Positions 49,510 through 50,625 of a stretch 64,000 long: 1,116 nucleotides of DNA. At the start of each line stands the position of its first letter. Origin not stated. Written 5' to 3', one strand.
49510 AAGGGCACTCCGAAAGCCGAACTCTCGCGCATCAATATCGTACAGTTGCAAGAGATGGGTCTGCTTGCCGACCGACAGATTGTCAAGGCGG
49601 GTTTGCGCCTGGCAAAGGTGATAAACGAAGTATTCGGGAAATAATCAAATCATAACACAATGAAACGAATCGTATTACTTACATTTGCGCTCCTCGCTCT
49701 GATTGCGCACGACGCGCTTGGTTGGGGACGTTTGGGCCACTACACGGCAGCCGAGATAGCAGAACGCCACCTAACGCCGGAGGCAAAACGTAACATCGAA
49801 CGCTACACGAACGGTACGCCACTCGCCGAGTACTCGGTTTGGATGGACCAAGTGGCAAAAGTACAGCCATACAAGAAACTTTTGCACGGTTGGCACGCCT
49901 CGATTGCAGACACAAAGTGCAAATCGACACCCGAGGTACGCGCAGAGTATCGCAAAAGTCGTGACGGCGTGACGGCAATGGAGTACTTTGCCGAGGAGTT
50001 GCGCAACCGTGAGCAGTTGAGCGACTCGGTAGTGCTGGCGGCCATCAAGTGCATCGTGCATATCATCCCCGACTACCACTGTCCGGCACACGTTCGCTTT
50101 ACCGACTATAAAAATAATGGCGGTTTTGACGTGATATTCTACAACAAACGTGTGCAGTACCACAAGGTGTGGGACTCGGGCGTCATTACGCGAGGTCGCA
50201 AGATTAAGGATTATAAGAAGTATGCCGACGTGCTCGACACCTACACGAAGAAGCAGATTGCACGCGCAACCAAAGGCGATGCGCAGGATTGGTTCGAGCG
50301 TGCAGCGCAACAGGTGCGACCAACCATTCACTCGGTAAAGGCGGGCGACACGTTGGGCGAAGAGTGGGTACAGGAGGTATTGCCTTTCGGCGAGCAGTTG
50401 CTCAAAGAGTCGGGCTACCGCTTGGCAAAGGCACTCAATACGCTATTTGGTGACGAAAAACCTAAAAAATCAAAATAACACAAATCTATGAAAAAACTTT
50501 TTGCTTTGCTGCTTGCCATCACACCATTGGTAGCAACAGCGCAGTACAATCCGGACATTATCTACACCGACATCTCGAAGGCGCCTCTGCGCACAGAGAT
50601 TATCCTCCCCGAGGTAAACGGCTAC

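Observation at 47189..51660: Operon of four tandem, diverged, secreted S1/P1 nucleases plus a secreted PHP phosphoesterase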

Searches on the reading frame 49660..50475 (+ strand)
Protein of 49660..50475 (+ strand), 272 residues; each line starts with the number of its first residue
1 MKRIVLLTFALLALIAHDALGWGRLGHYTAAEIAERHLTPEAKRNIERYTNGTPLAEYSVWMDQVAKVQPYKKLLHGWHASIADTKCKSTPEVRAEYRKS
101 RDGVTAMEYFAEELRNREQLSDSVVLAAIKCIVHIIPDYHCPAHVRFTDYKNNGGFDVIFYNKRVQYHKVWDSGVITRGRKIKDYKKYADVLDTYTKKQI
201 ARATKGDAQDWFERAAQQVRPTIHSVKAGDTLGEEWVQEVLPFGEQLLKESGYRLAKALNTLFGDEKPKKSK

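Call 3: search_protein_families(library=pfam, proteins=[window:49660-50475:+], max_evalue=0.01)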
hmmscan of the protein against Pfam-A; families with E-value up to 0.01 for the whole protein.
window:49660-50475:+ (272 aa): 1 family
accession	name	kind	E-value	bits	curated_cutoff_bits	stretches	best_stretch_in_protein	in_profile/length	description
PF02265.22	S1-P1_nuclease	-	1.2e-36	127.4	29.5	1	22-263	1-257/258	S1/P1 Nuclease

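Call 4: search_protein_families(library=ncbifam, proteins=[window:49660-50475:+], max_evalue=0.01)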
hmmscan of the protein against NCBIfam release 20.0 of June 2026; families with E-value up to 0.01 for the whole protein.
window:49660-50475:+ (272 aa): 0 families

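Call 6: search_solved_structures(query=window:49660-50475:+, max_evalue=0.01, show_alignments=2)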
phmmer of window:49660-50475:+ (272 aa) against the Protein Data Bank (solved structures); distinct sequences matched with E-value up to 0.01: 8.
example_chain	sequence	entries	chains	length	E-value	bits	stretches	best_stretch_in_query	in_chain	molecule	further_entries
8qjl_A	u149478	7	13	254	4.4e-24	88.4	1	22-264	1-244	S1/P1 Nuclease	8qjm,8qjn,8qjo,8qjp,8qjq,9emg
4dj4_A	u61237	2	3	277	4.3e-12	49.1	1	22-185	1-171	Nuclease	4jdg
3sng_A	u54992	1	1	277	4.4e-12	49.1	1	22-185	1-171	nuclease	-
4cxo_A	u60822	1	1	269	1.6e-11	47.3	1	22-265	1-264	ENDONUCLEASE 2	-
3w52_A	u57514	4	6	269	1.8e-11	47.1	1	22-265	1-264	Endonuclease 2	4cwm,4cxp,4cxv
5fb9_A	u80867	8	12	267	7.6e-10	41.8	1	22-203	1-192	Nuclease S1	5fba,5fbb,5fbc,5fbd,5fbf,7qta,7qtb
5fbg_A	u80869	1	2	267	2.8e-09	39.9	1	22-203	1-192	Nuclease S1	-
1ak0_A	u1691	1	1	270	7.2e-06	28.7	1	22-192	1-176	P1 NUCLEASE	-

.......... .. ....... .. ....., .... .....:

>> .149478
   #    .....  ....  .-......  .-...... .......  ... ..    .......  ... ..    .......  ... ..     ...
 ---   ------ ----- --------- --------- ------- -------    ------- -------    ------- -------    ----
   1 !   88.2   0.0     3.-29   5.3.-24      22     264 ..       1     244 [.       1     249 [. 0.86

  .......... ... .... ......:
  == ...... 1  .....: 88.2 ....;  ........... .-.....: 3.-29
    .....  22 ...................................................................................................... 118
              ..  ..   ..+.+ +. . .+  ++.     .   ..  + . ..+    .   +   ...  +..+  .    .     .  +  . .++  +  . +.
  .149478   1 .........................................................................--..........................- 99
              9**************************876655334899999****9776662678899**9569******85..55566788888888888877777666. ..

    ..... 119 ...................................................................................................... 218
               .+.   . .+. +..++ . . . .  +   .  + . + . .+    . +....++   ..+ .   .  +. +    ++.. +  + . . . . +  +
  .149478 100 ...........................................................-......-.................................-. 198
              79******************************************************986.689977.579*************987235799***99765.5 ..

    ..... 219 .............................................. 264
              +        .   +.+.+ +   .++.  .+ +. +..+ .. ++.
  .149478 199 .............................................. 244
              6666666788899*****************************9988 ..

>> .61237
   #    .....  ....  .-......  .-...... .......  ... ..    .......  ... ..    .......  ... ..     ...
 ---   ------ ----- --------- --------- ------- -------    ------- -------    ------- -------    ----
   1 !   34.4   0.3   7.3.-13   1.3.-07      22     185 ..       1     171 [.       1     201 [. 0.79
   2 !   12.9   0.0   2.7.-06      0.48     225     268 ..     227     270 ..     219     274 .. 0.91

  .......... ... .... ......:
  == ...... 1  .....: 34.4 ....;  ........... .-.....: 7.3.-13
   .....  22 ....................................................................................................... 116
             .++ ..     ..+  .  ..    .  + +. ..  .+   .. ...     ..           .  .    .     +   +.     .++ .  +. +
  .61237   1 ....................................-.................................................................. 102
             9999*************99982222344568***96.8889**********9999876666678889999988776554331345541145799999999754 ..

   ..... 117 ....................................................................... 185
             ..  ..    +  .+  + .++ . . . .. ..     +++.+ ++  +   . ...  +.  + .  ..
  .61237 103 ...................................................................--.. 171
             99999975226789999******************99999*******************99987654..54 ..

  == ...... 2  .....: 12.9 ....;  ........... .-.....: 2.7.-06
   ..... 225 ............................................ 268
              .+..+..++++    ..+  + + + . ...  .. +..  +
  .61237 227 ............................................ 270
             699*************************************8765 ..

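Call 8: find_encoding_contigs(protein=window:49660-50475:+, flank=10000, max_places=6)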
Protein window:49660-50475:+ (272 aa): 23 contigs read that carry it; 6 places shown.
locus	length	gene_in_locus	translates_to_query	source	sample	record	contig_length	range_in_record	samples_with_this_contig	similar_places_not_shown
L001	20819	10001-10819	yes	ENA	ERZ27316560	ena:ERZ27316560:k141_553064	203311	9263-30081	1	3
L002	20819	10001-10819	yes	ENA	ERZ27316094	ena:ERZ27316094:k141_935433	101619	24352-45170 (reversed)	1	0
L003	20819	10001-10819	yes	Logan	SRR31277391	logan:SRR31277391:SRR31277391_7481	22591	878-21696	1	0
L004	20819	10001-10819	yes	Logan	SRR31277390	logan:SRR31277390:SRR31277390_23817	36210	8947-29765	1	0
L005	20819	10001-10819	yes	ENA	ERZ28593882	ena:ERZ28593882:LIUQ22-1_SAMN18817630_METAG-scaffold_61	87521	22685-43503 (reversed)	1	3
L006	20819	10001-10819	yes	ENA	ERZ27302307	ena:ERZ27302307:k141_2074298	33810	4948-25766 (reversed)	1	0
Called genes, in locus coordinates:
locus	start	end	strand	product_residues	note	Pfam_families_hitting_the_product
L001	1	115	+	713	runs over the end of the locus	PF22745:Nlig-Ia, PF01653:DNA_ligase_aden, PF03120:OB_DNA_ligase, PF03119:DNA_ligase_ZBD, PF14520:HHH_5 (weak), PF12826:HHH_2, PF00533:BRCT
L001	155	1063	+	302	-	PF00701:DHDPS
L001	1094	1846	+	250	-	PF16266:DUF4919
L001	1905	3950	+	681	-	PF03415:Peptidase_C11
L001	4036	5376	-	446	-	PF01554:MatE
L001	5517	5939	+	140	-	-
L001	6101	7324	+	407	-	PF01479:S4, PF00849:PseudoU_synth_2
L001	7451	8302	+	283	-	PF02265:S1-P1_nuclease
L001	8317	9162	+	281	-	PF02265:S1-P1_nuclease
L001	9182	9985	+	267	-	PF02265:S1-P1_nuclease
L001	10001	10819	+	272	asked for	PF02265:S1-P1_nuclease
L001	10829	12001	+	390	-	PF02811:PHP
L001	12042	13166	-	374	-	PF13439:Glyco_transf_4, PF13579:Glyco_trans_4_4, PF00534:Glycos_transf_1, PF13692:Glyco_trans_1_4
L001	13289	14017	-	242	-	PF01643:Acyl-ACP_TE, PF20791:Acyl-ACP_TE_C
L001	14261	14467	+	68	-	PF13443:HTH_26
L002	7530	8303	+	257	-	PF02265:S1-P1_nuclease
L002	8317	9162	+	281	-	PF02265:S1-P1_nuclease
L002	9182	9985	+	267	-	PF02265:S1-P1_nuclease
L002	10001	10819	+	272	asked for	PF02265:S1-P1_nuclease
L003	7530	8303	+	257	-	PF02265:S1-P1_nuclease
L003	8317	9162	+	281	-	PF02265:S1-P1_nuclease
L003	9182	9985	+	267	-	PF02265:S1-P1_nuclease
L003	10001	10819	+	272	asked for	PF02265:S1-P1_nuclease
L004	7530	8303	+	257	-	PF02265:S1-P1_nuclease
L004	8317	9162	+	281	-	PF02265:S1-P1_nuclease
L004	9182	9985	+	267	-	PF02265:S1-P1_nuclease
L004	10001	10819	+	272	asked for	PF02265:S1-P1_nuclease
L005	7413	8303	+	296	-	PF02265:S1-P1_nuclease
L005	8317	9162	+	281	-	PF02265:S1-P1_nuclease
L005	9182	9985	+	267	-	PF02265:S1-P1_nuclease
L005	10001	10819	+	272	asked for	PF02265:S1-P1_nuclease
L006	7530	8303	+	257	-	PF02265:S1-P1_nuclease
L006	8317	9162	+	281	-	PF02265:S1-P1_nuclease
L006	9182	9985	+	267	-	PF02265:S1-P1_nuclease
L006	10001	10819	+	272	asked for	PF02265:S1-P1_nuclease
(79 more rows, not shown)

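Call 13: find_related_loci(query=A2, collection=genome_contigs, flank=10000)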
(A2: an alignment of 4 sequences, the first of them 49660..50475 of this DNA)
Query A2 (272 aa) in genome_contigs; peptide patterns used: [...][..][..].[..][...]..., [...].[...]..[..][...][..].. (x = any residue, [..] = any of these).
321 stretches matched a pattern; 287 encode a relative of the query (tblastn E <= 1e-3); the best 80 are kept; 79 distinct loci.
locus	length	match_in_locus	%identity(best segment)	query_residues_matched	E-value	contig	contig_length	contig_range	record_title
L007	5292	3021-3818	77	1-266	2e-146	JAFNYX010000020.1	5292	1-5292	MAG: Alistipes sp. isolate RGIG249 Dairy_cattle_Cecum.Co__c430979, whole genome shotgun sequence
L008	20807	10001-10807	74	1-269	2e-141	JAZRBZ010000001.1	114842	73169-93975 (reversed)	MAG: Alistipes sp. isolate T1900045122_TC20190116.MAGScoT_cleanbin_000008 SGB_4843_k141_422724, whole genome shotgun seq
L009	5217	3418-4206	69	1-264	1e-125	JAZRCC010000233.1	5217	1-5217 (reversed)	MAG: Alistipes sp. isolate T1900045120_TC20190114.MAGScoT_cleanbin_000035 SGB_4832_k141_916634, whole genome shotgun seq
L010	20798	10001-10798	64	1-263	4e-112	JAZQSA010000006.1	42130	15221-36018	MAG: Alistipes sp. isolate T1900045216_TC20190212.MAGScoT_cleanbin_000013 SGB_5365_k141_1337664, whole genome shotgun se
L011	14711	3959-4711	65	18-266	7e-110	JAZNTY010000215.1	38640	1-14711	MAG: Alistipes sp. isolate T1900044801_TS20190267.MAGScoT_cleanbin_000025 SGB_2708_k141_1319261, whole genome shotgun se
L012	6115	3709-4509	60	1-266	2e-104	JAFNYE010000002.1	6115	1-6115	MAG: Alistipes sp. isolate RGIG230 Dairy_cattle_Cecum-6__c16383, whole genome shotgun sequence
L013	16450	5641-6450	57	1-268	7e-99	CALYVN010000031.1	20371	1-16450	MAG: uncultured Alistipes sp. isolate SRR7188233_bin.12_metaWRAP_v1.3_MAG genome assembly, contig: ERZ9280834.1176, whol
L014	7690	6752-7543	54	1-263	5e-93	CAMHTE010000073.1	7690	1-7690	MAG: uncultured Bacteroidales bacterium isolate SRR11784293_bin.52_metaWRAP_v1.3_MAG genome assembly, contig: ERZ1220279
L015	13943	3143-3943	53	1-265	2e-92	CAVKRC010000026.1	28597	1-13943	bacterium isolate H07687-L1_cleanbin_000012 genome assembly, contig: Spades_H07687-L1_contig_1158, whole genome shotgun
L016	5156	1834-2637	54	1-264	1e-91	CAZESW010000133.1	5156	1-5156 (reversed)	MAG TPA_asm: uncultured Alistipes sp. isolate SRP199465_co2_86 genome assembly, contig: NODE_48432_length_5156_cov_7.379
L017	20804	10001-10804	54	1-264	4e-91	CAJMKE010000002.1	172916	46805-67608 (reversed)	MAG TPA_asm: uncultured Alistipes sp. isolate SRR5580395-bin.36 genome assembly, contig: NODE_79_length_172916_cov_7.538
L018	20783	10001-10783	50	3-263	3e-90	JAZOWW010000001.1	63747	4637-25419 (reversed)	MAG: Alistipes sp. isolate T1900045517_YK20190211.MAGScoT_cleanbin_000009 SGB_7629_k141_2441172, whole genome shotgun se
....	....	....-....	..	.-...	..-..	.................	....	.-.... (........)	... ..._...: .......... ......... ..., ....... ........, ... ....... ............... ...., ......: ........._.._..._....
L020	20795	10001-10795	53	1-263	4e-90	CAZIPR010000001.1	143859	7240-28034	MAG TPA_asm: uncultured Alistipes sp. isolate SRP315200_co1_461 genome assembly, contig: NODE_17_length_143859_cov_18.35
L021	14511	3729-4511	54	4-264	2e-89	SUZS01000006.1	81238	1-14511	MAG: Rikenellaceae bacterium isolate SIG182 NODE_7374_length_81238_cov_9.205077, whole genome shotgun sequence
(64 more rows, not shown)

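Call 31: search_protein_families(library=padloc, proteins=[window:49660-50475:+], max_evalue=0.01)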
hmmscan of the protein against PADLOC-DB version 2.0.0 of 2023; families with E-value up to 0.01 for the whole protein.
window:49660-50475:+ (272 aa): 0 families
